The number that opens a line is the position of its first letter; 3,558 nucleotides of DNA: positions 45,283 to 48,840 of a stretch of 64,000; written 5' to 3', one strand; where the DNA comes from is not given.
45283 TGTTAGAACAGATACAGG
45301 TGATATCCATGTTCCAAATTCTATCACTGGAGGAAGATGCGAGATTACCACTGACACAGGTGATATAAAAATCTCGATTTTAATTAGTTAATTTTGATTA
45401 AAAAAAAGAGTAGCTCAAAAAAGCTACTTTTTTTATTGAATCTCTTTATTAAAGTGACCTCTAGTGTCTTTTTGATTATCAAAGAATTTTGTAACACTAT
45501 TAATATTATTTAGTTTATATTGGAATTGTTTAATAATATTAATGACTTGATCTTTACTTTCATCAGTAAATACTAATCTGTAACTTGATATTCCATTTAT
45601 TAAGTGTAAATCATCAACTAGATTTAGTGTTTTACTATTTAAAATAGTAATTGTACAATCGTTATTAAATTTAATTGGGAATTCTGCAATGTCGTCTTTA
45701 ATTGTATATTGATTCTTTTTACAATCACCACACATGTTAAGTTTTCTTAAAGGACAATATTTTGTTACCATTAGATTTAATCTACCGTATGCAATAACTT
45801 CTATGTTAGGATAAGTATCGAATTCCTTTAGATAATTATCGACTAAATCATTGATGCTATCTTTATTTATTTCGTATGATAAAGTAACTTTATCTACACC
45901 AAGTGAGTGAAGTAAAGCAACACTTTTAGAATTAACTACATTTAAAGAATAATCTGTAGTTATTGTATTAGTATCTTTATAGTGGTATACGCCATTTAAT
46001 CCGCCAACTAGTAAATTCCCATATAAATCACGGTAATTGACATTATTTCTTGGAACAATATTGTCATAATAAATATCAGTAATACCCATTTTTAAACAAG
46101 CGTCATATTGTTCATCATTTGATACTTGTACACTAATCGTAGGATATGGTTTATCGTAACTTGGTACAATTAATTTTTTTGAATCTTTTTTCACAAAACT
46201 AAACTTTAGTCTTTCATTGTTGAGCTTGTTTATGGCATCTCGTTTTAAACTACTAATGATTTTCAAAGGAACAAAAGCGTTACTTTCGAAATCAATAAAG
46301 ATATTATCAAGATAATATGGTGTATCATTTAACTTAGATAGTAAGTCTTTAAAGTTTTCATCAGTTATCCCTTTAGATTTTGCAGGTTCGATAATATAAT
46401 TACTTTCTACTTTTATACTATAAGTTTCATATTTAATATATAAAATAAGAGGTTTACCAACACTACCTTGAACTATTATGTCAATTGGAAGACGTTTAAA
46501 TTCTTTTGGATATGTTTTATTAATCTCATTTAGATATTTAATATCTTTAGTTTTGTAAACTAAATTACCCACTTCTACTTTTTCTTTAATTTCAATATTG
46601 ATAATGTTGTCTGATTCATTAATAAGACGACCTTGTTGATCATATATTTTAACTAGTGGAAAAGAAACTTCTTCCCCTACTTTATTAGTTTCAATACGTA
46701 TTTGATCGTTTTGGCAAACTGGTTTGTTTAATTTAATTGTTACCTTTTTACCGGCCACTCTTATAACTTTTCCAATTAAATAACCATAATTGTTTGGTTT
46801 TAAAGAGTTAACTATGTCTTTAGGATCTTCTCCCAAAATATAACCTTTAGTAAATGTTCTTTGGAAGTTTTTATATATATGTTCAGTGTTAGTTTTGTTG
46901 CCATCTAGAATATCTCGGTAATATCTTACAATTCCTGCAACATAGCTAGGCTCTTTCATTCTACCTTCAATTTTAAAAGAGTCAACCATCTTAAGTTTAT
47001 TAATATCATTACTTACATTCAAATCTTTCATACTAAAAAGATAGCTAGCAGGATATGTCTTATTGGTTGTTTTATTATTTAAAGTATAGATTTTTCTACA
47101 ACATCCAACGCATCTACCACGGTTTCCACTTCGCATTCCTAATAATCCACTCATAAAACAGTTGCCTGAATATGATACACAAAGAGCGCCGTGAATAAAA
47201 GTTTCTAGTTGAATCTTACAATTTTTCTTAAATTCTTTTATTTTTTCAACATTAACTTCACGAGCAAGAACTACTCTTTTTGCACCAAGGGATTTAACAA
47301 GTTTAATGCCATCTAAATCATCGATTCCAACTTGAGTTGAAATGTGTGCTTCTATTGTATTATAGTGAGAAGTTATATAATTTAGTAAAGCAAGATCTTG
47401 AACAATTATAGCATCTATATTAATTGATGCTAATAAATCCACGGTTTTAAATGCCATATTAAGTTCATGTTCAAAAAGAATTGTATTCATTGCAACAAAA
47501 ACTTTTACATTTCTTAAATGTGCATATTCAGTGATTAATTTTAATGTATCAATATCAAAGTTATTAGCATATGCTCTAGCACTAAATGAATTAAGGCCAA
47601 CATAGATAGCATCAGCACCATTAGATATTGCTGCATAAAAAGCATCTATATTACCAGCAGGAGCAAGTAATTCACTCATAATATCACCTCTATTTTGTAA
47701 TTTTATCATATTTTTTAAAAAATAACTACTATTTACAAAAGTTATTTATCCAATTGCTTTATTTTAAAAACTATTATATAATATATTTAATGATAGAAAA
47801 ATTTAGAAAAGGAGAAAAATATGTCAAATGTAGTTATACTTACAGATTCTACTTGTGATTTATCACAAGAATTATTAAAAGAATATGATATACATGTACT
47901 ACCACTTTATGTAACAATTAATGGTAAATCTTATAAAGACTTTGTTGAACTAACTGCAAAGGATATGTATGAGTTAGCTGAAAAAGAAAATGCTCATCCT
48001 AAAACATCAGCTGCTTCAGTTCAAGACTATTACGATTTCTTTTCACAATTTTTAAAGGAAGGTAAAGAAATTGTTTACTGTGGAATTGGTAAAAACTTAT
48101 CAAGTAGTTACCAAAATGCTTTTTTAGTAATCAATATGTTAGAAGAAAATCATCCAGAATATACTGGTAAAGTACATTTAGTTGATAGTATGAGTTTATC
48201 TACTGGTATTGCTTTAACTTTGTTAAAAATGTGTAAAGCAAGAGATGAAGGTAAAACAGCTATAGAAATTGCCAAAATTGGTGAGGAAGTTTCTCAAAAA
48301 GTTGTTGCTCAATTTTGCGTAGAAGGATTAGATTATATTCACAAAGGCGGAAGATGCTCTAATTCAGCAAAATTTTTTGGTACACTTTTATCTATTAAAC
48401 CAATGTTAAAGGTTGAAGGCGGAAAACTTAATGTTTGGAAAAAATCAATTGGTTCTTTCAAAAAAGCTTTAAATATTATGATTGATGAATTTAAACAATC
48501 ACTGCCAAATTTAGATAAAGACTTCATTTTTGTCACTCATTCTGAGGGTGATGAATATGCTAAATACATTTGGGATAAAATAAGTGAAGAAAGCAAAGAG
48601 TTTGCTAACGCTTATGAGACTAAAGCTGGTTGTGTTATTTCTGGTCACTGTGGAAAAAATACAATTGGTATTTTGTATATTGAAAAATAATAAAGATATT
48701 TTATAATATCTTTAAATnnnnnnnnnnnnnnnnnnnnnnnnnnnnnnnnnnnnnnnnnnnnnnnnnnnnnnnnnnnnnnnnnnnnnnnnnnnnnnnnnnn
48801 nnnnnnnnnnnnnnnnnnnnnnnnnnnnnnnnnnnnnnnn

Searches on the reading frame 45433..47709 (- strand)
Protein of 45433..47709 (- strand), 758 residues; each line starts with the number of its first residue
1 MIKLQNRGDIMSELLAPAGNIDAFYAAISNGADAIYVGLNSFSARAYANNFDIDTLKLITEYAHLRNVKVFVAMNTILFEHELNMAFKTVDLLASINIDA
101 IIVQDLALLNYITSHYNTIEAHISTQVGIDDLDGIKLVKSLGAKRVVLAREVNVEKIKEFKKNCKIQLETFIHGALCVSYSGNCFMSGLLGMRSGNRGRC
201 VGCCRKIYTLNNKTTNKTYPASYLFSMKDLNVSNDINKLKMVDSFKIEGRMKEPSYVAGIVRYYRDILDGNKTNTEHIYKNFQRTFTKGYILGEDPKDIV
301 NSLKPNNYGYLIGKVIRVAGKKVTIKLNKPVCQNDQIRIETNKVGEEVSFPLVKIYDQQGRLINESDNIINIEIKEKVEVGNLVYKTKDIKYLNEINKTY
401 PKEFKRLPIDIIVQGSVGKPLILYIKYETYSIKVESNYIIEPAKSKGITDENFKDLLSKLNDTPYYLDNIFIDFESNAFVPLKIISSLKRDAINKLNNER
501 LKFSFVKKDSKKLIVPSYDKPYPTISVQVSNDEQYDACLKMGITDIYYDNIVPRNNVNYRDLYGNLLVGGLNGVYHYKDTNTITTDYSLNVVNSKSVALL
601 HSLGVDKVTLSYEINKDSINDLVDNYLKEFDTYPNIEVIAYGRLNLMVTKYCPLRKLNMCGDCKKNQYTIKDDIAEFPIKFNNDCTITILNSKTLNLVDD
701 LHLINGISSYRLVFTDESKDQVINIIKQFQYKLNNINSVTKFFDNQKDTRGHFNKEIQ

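Call 14: search_protein_families(library=pfam, proteins=[window:45433-47709:-], max_evalue=0.001)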
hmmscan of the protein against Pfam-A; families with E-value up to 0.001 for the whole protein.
window:45433-47709:- (758 aa): 2 families
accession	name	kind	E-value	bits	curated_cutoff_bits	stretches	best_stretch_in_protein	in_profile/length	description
PF01136.24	Peptidase_U32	-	7.3e-75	251.7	22.4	2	88-295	6-231/233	Peptidase family U32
PF12392.13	DUF3656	-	3e-20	73.4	22.1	1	384-501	1-109/109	Collagenase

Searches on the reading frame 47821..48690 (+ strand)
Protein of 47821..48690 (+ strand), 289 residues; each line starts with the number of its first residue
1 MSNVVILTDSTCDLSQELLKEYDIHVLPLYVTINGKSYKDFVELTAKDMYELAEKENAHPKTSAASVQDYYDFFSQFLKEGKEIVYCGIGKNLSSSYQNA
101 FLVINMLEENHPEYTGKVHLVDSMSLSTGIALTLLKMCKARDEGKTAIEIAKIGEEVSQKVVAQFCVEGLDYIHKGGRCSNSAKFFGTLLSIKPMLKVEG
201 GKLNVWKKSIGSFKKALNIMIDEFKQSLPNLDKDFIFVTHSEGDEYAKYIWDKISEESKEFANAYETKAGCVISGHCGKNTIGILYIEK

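Call 14: search_protein_families(library=pfam, proteins=[window:47821-48690:+], max_evalue=0.001)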
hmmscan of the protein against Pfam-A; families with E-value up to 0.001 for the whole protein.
window:47821-48690:+ (289 aa): 1 family
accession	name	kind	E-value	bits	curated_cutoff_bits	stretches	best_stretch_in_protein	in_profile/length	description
PF02645.21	DegV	-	1.6e-70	238.1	27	1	4-289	2-280/280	Uncharacterised protein, DegV family COG1307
